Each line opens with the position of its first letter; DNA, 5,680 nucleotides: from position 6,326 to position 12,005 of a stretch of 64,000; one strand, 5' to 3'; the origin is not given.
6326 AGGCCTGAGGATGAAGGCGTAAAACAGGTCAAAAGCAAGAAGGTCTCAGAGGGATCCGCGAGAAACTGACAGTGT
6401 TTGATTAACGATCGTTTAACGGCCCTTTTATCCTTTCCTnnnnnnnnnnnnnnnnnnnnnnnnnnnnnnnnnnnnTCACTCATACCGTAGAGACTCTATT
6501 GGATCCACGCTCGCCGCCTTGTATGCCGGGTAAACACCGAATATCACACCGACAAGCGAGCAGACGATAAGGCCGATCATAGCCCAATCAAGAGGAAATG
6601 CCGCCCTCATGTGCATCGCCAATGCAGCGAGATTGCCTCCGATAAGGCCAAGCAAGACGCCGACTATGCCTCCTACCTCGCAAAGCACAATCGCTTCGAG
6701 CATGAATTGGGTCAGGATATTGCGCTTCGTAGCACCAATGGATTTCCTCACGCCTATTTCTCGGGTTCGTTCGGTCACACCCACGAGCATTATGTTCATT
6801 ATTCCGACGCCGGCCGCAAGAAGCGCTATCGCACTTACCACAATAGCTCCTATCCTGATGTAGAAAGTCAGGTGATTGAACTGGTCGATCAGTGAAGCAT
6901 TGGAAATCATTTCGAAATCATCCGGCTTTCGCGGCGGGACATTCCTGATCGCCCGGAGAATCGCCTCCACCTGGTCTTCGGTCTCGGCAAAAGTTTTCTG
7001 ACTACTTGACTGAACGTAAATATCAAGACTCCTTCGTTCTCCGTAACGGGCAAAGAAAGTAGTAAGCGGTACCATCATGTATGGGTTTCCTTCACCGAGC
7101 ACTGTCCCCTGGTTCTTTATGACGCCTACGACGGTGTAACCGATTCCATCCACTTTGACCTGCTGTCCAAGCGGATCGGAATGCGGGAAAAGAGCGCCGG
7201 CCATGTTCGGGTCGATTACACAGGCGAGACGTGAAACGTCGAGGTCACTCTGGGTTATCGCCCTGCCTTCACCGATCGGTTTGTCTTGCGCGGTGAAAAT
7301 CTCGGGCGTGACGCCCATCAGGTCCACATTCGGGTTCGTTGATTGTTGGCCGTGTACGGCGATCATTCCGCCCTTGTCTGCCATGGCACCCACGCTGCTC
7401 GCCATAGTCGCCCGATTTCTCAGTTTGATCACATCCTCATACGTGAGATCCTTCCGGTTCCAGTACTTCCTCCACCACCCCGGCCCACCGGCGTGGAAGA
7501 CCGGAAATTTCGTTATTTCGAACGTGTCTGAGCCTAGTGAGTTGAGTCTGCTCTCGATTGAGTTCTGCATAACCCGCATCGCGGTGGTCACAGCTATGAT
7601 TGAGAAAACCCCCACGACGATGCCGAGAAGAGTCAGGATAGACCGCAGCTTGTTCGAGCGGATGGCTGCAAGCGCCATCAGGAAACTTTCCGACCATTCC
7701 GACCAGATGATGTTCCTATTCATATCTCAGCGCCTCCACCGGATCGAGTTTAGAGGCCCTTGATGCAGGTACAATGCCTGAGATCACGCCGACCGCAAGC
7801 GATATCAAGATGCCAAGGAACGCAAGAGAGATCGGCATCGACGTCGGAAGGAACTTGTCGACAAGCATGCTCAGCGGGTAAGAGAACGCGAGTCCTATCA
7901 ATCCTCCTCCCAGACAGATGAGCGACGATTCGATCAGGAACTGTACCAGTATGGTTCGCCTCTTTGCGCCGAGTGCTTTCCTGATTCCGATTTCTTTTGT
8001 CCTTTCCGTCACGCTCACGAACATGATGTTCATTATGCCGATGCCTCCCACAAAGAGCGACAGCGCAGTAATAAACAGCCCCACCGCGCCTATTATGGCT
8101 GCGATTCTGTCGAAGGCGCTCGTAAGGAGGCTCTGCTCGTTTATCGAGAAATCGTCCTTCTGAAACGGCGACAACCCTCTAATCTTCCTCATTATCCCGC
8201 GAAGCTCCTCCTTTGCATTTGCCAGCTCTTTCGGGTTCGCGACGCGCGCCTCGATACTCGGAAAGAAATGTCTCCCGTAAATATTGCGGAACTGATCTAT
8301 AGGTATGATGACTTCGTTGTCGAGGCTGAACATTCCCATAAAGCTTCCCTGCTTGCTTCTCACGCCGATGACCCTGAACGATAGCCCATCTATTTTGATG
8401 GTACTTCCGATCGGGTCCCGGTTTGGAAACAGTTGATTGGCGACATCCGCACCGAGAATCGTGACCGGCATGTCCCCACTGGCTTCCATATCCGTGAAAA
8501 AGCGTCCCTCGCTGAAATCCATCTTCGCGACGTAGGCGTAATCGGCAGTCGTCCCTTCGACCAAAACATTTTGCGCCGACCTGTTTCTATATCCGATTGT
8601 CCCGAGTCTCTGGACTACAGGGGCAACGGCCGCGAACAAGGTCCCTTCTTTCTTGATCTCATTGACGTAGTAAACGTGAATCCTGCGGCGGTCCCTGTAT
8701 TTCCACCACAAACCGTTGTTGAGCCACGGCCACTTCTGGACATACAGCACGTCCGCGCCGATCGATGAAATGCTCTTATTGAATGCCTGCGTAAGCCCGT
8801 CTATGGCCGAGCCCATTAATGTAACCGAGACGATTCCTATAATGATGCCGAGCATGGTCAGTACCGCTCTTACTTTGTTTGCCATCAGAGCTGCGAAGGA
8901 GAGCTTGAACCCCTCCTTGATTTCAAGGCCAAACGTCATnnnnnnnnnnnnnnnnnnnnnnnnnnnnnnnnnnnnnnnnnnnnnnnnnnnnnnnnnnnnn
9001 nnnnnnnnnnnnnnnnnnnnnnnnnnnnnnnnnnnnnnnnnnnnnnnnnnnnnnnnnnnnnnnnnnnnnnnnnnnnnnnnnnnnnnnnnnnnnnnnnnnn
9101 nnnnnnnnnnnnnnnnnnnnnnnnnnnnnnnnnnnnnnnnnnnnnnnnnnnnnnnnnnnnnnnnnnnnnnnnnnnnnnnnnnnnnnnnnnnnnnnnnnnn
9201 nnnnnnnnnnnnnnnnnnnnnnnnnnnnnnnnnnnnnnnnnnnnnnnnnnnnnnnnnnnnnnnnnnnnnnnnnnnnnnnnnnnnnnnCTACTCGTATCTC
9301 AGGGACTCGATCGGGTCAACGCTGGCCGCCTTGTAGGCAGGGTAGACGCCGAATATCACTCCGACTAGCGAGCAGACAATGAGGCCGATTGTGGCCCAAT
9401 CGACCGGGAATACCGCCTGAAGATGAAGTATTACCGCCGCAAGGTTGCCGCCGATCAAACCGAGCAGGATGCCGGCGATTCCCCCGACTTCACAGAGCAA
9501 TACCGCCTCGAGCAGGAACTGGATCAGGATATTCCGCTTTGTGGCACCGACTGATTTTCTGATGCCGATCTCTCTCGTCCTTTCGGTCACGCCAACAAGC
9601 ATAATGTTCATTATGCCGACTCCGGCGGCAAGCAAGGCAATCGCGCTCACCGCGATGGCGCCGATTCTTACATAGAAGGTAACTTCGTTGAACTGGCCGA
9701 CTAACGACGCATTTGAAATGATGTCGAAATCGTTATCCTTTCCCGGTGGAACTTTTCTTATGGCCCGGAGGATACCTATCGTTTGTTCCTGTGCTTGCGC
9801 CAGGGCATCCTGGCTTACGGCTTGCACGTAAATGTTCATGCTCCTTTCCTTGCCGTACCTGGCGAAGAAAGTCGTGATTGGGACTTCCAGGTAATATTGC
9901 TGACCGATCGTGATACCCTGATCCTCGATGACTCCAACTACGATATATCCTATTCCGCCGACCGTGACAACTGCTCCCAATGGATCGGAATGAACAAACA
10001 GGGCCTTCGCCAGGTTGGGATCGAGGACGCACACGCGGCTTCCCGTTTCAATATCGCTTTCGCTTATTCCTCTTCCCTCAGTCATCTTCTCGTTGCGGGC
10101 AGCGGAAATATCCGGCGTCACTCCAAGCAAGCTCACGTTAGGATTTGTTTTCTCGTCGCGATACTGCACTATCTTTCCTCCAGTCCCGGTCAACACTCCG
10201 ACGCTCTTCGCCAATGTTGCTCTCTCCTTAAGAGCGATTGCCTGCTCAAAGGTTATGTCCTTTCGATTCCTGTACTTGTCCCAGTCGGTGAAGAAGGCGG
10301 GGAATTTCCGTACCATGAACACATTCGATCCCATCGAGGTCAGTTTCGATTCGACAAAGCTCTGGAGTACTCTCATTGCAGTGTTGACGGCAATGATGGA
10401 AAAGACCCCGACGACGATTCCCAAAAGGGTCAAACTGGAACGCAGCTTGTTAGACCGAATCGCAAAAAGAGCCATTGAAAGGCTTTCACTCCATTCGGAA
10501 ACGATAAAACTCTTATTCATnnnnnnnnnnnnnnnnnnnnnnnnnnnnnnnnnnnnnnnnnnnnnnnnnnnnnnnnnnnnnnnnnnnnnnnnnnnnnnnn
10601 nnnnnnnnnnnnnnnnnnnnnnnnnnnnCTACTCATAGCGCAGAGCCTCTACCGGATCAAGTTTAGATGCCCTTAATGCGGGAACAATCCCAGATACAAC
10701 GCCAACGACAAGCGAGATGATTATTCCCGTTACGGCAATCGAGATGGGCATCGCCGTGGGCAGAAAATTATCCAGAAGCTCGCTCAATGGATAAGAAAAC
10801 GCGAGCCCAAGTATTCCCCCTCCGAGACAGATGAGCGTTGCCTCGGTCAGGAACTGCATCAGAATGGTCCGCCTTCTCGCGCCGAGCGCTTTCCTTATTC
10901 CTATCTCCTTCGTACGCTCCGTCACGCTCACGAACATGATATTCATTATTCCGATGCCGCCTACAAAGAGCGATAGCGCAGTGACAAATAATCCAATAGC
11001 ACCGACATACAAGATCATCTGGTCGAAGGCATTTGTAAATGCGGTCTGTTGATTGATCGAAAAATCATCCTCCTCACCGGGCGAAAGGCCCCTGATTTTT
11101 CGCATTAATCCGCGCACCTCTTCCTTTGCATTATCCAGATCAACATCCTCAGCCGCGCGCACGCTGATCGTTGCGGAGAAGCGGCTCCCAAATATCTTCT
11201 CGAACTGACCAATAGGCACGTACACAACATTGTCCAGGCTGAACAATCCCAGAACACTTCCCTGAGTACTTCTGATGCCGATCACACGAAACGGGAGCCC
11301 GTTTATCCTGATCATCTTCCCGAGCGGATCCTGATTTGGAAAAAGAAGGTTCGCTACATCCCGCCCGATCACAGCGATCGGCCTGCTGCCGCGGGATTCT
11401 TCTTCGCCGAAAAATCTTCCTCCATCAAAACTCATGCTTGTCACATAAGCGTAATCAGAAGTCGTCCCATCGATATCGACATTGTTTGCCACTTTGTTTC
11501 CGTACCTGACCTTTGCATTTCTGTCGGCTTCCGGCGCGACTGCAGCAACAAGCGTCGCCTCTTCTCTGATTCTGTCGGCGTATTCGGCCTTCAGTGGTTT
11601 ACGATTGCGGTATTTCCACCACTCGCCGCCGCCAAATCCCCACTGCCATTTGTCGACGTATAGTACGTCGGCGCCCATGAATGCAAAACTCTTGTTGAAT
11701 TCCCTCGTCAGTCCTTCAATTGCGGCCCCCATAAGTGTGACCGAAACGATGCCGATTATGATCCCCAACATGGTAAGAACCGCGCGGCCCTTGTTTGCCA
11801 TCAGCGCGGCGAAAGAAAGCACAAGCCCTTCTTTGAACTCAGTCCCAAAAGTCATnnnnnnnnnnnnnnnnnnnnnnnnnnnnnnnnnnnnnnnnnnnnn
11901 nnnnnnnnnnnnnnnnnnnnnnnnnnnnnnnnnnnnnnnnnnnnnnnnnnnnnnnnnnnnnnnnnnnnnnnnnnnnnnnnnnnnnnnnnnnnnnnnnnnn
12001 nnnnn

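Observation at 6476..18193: One TolC / adaptor / ATPase chassis followed by three tandem heteropairs of MacB-type permeases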

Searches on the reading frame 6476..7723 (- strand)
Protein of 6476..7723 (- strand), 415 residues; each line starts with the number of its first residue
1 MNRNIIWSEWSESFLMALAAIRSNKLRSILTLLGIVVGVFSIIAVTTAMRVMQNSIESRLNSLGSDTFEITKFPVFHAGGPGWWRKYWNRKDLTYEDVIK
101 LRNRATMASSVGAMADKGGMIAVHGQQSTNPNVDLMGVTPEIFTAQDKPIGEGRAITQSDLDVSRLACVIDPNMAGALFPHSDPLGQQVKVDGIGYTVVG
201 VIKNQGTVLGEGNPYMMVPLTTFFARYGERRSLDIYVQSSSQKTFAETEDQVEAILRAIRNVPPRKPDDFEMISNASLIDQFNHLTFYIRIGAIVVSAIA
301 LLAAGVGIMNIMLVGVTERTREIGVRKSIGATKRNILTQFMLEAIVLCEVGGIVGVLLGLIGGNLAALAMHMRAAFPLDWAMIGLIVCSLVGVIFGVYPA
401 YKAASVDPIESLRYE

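Call 4: search_protein_families(library=pfam, proteins=[window:6476-7723:-])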
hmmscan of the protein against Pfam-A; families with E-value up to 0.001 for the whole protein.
window:6476-7723:- (415 aa): 2 families
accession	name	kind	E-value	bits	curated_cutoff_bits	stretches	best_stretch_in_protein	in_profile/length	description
PF12704.14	MacB_PCD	-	6.9e-36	124.9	27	1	28-254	1-206/207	MacB-like periplasmic core domain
PF02687.27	FtsX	-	7e-20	71.7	25.5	1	294-407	1-119/120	FtsX-like permease C-terminal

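Call 5: search_protein_families(library=ncbifam, proteins=[window:6476-7723:-])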
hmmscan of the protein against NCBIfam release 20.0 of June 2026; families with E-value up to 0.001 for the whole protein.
window:6476-7723:- (415 aa): 8 families
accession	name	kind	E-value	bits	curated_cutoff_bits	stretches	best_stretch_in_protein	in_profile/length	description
NF007826.0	PRK10535.1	equivalog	9.4e-55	186.1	966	1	7-413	251-646/648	macrolide ABC transporter ATP-binding protein/permease MacB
TIGR03434.1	ADOP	subfamily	1.1e-37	129.6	622.3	1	105-415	494-803/803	ADOP family duplicated permease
TIGR02212.1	lolCE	equivalog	2.6e-08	33.2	362.45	1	228-415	194-411/411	lipoprotein-releasing ABC transporter permease subunit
NF038346.1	FtsX_actino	exception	5.2e-08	32.6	250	1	278-381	168-276/308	permease-like cell division protein FtsX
TIGR00439.2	FtsX_Gneg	equivalog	7.2e-08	32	255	1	274-401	151-284/292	permease-like cell division protein FtsX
NF008076.0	PRK10814.1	exception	3.4e-07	29.6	473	1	295-415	270-399/399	lipoprotein-releasing ABC transporter permease subunit LolC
NF038347.1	FtsX_Gpos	exception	5.4e-07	29.2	225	1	277-369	155-247/296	permease-like cell division protein FtsX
TIGR01185.1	devC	equivalog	7e-05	22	290.35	1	261-409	226-377/380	ABC transporter permease DevC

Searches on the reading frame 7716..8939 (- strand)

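Call 4: search_protein_families(library=pfam, proteins=[window:7716-8939:-])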
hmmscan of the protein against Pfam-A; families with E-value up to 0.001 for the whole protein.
window:7716-8939:- (407 aa): 2 families
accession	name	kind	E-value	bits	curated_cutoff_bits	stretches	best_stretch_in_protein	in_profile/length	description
PF12704.14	MacB_PCD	-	2.6e-43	149.2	27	1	26-248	2-206/207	MacB-like periplasmic core domain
PF02687.27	FtsX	-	4.3e-23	82.1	25.5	1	289-400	2-120/120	FtsX-like permease C-terminal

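Call 5: search_protein_families(library=ncbifam, proteins=[window:7716-8939:-])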
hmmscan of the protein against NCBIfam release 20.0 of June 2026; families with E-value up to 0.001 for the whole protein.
window:7716-8939:- (407 aa): 8 families
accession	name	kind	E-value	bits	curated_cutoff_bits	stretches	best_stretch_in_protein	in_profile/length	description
NF007826.0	PRK10535.1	equivalog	1.8e-62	211.6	966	1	7-405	254-646/648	macrolide ABC transporter ATP-binding protein/permease MacB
TIGR03434.1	ADOP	subfamily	2e-38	132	622.3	1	120-407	522-803/803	ADOP family duplicated permease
TIGR02212.1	lolCE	equivalog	1.7e-11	43.7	362.45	2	359-407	363-411/411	lipoprotein-releasing ABC transporter permease subunit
TIGR00439.2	FtsX_Gneg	equivalog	4.6e-05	22.8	255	1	244-362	134-245/292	permease-like cell division protein FtsX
NF008076.0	PRK10814.1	exception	5.8e-05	22.3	473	1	292-407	272-399/399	lipoprotein-releasing ABC transporter permease subunit LolC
NF038347.1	FtsX_Gpos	exception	6.6e-05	22.4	225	1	278-354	162-238/296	permease-like cell division protein FtsX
NF038346.1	FtsX_actino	exception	0.00019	20.9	250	1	282-378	178-276/308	permease-like cell division protein FtsX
TIGR01185.1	devC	equivalog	0.00019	20.5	290.35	1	280-401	254-377/380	ABC transporter permease DevC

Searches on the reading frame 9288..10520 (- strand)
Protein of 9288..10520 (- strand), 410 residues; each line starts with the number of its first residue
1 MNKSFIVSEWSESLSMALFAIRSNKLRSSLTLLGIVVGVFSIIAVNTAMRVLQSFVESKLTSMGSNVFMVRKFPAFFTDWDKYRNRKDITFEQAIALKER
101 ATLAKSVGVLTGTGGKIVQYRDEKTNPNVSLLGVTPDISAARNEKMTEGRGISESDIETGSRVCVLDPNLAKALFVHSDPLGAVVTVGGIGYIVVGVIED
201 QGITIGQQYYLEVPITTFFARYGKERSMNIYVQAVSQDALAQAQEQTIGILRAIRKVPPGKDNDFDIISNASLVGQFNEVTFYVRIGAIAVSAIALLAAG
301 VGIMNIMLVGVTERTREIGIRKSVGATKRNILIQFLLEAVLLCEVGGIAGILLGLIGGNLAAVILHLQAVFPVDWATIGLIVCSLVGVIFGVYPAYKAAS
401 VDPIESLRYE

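Call 4: search_protein_families(library=pfam, proteins=[window:9288-10520:-])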
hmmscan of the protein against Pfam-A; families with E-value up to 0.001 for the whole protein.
window:9288-10520:- (410 aa): 2 families
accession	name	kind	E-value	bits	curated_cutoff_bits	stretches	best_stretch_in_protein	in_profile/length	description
PF12704.14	MacB_PCD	-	2.4e-33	116.6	27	1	28-246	1-203/207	MacB-like periplasmic core domain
PF02687.27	FtsX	-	1.9e-19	70.3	25.5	1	290-402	2-119/120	FtsX-like permease C-terminal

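Call 5: search_protein_families(library=ncbifam, proteins=[window:9288-10520:-])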
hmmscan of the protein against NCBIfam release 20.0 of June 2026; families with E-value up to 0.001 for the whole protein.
window:9288-10520:- (410 aa): 7 families
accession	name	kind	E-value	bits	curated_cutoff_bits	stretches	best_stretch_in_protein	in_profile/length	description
NF007826.0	PRK10535.1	equivalog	6.3e-57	193.2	966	1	6-408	250-646/648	macrolide ABC transporter ATP-binding protein/permease MacB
TIGR03434.1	ADOP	subfamily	2.6e-33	115.1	622.3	1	121-410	519-803/803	ADOP family duplicated permease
NF038346.1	FtsX_actino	exception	7.7e-09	35.3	250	1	273-386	168-286/308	permease-like cell division protein FtsX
TIGR00439.2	FtsX_Gneg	equivalog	4e-06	26.2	255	1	271-389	153-272/292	permease-like cell division protein FtsX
NF008076.0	PRK10814.1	exception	5.7e-06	25.6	473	1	292-410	272-399/399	lipoprotein-releasing ABC transporter permease subunit LolC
TIGR02212.1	lolCE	equivalog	7.4e-06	25.1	362.45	0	297-410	275-411/411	lipoprotein-releasing ABC transporter permease subunit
NF038347.1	FtsX_Gpos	exception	4.4e-05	23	225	1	273-358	156-241/296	permease-like cell division protein FtsX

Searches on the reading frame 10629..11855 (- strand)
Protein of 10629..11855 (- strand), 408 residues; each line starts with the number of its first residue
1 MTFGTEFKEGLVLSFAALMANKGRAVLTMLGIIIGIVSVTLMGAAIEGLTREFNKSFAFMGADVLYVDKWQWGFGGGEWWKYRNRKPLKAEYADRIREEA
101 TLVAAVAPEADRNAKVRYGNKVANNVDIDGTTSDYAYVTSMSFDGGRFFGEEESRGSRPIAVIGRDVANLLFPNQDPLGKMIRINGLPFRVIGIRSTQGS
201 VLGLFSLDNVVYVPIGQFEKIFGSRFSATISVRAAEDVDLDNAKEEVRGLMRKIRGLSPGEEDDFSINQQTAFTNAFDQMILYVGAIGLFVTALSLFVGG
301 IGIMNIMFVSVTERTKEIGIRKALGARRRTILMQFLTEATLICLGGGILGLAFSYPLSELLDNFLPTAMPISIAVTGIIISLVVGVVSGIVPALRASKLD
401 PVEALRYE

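Call 4: search_protein_families(library=pfam, proteins=[window:10629-11855:-])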
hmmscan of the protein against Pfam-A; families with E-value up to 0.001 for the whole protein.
window:10629-11855:- (408 aa): 2 families
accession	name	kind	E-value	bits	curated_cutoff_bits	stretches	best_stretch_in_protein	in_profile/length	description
PF12704.14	MacB_PCD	-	6.3e-45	154.4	27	1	26-249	2-206/207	MacB-like periplasmic core domain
PF02687.27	FtsX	-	5.2e-23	81.8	25.5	1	290-401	2-120/120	FtsX-like permease C-terminal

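Call 5: search_protein_families(library=ncbifam, proteins=[window:10629-11855:-])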
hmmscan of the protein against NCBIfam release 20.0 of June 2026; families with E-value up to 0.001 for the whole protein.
window:10629-11855:- (408 aa): 8 families
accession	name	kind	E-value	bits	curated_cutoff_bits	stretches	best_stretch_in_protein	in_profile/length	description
NF007826.0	PRK10535.1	equivalog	2.5e-64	217.7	966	1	4-406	251-646/648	macrolide ABC transporter ATP-binding protein/permease MacB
TIGR03434.1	ADOP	subfamily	2.4e-40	138.4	622.3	1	119-408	520-803/803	ADOP family duplicated permease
TIGR02212.1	lolCE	equivalog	4.2e-10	39.1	362.45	1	294-408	275-411/411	lipoprotein-releasing ABC transporter permease subunit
NF008076.0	PRK10814.1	exception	9.3e-07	28.2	473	1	293-408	272-399/399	lipoprotein-releasing ABC transporter permease subunit LolC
TIGR01185.1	devC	equivalog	1.9e-06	27.1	290.35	1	271-402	244-377/380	ABC transporter permease DevC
NF038346.1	FtsX_actino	exception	5.7e-06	25.9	250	1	267-388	162-293/308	permease-like cell division protein FtsX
TIGR00439.2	FtsX_Gneg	equivalog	2.3e-05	23.8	255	1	230-362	119-244/292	permease-like cell division protein FtsX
NF038347.1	FtsX_Gpos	exception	0.00036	20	225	1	275-355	158-238/296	permease-like cell division protein FtsX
